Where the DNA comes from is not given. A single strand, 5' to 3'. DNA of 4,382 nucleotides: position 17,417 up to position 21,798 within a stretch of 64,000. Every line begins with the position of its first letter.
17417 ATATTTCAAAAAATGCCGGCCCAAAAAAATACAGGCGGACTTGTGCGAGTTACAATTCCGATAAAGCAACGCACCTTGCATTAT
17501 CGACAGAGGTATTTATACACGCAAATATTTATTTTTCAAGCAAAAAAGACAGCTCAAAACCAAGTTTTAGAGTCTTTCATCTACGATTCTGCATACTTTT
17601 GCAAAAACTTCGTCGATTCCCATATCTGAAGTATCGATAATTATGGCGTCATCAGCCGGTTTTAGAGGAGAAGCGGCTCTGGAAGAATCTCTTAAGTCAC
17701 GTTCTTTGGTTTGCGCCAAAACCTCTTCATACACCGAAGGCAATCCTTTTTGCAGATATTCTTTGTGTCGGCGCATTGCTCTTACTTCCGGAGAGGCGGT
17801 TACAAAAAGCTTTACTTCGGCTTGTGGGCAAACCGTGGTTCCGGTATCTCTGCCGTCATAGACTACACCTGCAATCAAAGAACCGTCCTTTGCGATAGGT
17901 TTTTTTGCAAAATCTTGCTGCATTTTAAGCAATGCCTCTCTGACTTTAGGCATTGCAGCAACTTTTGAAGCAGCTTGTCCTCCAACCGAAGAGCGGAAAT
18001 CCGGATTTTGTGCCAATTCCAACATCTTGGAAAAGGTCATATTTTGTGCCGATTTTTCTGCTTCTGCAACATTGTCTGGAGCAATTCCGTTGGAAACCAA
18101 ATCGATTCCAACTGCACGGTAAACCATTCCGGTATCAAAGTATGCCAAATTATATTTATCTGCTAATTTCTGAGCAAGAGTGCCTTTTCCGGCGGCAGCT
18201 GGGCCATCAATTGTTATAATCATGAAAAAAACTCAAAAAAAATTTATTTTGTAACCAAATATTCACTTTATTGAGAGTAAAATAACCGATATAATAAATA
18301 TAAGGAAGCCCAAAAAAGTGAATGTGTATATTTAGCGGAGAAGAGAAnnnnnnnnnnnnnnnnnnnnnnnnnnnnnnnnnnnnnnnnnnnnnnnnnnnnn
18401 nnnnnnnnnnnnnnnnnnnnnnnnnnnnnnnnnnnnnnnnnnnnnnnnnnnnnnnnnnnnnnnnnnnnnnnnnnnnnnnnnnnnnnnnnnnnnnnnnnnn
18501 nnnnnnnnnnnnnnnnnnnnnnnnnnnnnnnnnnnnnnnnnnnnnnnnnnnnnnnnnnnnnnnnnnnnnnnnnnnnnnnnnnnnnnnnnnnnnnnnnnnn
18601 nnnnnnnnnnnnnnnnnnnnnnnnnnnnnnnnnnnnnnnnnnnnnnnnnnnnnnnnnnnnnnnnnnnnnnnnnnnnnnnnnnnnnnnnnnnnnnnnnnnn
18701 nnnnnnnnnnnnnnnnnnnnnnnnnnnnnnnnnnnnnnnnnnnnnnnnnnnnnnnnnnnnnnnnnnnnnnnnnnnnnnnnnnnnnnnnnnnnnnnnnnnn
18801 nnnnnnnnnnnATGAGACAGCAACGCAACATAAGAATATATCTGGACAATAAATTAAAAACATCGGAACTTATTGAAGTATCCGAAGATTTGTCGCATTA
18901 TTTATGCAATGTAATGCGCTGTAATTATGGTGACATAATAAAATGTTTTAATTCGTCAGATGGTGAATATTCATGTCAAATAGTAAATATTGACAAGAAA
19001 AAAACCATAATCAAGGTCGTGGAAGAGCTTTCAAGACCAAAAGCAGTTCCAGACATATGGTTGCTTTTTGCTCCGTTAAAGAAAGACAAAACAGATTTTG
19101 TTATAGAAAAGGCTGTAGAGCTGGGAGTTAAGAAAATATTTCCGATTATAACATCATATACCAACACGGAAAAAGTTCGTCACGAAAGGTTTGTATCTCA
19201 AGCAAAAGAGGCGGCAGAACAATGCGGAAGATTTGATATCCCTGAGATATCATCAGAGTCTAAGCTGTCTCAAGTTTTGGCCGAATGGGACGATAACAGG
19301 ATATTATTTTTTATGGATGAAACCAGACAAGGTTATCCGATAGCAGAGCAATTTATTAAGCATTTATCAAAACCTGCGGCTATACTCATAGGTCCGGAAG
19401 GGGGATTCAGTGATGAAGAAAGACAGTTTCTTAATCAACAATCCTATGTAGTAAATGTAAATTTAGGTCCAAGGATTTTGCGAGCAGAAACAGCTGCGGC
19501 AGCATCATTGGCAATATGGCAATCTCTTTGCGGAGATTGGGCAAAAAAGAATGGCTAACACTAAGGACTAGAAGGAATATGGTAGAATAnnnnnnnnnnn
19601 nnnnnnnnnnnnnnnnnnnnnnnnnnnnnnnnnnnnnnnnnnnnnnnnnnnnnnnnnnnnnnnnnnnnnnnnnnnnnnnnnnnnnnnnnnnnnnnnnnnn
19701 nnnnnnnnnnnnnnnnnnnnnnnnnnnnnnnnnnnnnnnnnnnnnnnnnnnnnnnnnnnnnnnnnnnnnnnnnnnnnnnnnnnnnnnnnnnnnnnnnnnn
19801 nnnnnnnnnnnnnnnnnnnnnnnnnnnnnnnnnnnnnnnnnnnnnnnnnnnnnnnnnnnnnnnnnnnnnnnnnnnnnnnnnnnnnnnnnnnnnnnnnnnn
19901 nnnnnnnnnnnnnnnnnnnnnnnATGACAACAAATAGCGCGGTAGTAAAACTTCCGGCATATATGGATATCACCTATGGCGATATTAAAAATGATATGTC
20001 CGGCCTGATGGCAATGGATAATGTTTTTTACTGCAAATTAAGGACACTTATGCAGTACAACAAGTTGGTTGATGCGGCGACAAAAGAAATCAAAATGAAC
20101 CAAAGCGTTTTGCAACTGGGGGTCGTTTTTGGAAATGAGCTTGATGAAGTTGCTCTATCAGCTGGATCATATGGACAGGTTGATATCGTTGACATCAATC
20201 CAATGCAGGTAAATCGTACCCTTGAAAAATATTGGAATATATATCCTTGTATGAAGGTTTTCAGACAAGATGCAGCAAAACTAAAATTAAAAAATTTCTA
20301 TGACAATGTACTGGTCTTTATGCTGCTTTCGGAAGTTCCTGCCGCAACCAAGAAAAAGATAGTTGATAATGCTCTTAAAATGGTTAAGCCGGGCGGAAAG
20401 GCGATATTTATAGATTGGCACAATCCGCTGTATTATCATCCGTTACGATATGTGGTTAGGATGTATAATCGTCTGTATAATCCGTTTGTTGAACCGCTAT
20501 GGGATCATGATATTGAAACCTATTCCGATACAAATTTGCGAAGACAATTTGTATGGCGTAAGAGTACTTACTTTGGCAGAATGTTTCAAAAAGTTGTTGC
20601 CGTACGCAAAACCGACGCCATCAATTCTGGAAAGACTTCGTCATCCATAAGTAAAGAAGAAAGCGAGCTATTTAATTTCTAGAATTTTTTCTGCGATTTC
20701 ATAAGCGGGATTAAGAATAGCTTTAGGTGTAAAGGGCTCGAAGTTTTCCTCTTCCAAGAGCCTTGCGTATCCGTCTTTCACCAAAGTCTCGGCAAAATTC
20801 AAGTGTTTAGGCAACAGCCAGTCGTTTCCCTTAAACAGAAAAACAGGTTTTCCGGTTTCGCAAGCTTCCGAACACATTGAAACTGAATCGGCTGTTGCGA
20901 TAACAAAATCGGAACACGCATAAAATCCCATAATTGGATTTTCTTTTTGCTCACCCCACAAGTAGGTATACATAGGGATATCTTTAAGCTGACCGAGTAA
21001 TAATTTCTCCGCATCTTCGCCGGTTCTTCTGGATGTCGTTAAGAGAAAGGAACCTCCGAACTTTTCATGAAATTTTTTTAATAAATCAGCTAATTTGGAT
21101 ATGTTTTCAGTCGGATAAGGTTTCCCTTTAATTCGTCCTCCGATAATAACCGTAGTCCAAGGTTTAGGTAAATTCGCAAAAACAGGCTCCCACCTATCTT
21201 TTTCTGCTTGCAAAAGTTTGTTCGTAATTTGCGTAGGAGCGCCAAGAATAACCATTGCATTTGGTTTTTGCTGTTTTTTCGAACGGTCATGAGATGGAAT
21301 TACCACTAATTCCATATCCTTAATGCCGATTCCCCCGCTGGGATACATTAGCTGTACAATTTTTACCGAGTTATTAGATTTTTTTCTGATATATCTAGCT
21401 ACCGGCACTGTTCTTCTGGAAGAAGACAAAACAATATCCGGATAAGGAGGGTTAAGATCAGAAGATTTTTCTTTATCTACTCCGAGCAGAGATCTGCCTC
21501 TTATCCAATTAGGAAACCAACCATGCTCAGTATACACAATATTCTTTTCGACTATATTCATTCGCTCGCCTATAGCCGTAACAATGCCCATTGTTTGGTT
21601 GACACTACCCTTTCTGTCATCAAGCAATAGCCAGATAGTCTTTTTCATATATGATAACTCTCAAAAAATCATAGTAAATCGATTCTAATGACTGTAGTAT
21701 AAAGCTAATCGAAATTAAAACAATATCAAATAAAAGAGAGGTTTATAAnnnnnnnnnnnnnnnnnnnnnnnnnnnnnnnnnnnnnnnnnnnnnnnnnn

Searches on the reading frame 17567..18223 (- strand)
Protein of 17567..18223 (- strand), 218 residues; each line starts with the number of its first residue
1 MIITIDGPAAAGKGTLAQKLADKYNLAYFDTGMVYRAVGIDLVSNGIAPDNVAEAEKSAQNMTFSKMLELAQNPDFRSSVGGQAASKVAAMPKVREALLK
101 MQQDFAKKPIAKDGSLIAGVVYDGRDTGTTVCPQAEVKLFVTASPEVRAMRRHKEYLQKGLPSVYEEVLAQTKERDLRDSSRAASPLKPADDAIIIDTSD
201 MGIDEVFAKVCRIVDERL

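Call 16: search_protein_families(library=pfam, proteins=[window:17567-18223:-], max_evalue=0.001)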
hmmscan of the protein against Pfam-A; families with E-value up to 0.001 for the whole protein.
window:17567-18223:- (218 aa): 3 families
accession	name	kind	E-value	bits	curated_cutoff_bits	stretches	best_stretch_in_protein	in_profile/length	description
PF02224.24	Cytidylate_kin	-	8.4e-56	189.5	26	1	3-214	1-209/211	Cytidylate kinase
PF13189.12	Cytidylate_kin2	-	2.6e-08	34.7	28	1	2-156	1-132/176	Cytidylate kinase-like family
PF13207.12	AAA_17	-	1.2e-05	26.1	27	1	7-38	2-33/136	AAA domain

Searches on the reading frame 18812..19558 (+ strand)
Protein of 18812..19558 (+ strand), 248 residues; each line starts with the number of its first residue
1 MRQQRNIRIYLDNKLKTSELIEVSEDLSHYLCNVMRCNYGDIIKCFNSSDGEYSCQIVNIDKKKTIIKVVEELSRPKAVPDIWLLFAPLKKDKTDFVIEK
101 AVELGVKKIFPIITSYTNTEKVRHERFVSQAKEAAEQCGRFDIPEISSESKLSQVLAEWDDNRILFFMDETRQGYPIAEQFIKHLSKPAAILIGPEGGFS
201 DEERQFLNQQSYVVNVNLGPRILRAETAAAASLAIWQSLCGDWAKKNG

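Call 16: search_protein_families(library=pfam, proteins=[window:18812-19558:+], max_evalue=0.001)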
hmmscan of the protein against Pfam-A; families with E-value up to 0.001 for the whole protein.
window:18812-19558:+ (248 aa): 2 families
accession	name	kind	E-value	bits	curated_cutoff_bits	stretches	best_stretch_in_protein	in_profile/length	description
PF04452.19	Methyltrans_RNA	-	2.1e-41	141.7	23.9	1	81-237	6-165/165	RNA methyltransferase domain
PF20260.4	PUA_4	-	2.8e-12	47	23.9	1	25-69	3-47/48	RNA methyltransferase PUA domain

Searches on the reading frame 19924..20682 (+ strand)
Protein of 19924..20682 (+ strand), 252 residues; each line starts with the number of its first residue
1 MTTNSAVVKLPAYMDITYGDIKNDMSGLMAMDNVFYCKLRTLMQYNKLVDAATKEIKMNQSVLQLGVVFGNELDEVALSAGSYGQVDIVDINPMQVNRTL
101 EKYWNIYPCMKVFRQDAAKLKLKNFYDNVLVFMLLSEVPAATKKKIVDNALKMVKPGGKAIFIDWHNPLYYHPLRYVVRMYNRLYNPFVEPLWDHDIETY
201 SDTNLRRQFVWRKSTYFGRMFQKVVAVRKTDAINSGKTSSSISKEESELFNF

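Call 16: search_protein_families(library=pfam, proteins=[window:19924-20682:+], max_evalue=0.001)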
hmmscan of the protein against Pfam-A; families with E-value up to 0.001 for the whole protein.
window:19924-20682:+ (252 aa): 4 families
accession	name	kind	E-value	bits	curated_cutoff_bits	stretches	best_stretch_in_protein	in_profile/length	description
PF13649.12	Methyltransf_25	-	1.1e-06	29.6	27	1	62-158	1-97/97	Methyltransferase domain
PF08242.18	Methyltransf_12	-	2.6e-05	25.3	30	1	64-159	2-97/98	Methyltransferase domain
PF13489.12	Methyltransf_23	-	7.1e-05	23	27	1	48-185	12-124/164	Methyltransferase domain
PF08241.18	Methyltransf_11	-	0.00022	22.3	21.2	1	64-162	2-95/95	Methyltransferase domain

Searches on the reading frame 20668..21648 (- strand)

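Call 16: search_protein_families(library=pfam, proteins=[window:20668-21648:-], max_evalue=0.001)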
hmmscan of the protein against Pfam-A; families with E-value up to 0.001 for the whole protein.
window:20668-21648:- (326 aa): 1 family
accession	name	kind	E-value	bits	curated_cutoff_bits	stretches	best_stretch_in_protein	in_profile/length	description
PF06258.17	Mito_fiss_Elm1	-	4.3e-69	233.4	27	1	14-324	2-302/304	Mitochondrial fission ELM1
